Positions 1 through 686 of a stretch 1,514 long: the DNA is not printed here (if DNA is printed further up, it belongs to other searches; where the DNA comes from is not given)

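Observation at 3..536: Edge-truncated ORF encoding helices plus a Ser/Thr-rich tail, possibly the end of a serpentine-receptor-like gene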

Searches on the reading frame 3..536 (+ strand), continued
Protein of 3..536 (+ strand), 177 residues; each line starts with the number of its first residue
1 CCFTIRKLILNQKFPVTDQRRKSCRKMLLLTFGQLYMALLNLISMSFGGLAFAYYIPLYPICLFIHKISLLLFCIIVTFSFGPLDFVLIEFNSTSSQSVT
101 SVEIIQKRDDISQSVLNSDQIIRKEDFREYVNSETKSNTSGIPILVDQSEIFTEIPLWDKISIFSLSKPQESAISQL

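Call 53: find_encoding_contigs(protein=P0008, flank=10000, max_places=3)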
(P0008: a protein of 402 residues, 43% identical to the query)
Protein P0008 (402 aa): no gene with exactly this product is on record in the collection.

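Call 54: find_encoding_contigs(protein=P0013, flank=10000, max_places=3)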
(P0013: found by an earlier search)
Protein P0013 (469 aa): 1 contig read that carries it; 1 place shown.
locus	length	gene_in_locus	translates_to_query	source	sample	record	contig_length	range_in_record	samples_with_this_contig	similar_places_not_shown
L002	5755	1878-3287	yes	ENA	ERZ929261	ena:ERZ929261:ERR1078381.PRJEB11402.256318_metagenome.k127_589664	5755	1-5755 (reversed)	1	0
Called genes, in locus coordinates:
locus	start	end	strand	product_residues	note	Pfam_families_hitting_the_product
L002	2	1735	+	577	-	?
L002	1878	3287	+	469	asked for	-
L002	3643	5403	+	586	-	PF04577:Glyco_transf_61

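Call 55: find_encoding_contigs(protein=P0016, flank=10000, max_places=3)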
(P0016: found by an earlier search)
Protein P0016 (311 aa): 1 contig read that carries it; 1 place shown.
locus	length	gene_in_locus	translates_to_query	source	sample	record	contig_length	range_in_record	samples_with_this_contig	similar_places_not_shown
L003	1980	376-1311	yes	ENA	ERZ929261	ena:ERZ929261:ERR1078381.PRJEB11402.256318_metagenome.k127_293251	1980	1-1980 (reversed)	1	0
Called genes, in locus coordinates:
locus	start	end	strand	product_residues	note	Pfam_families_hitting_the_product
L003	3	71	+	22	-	?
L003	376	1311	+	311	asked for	-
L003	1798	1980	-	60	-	?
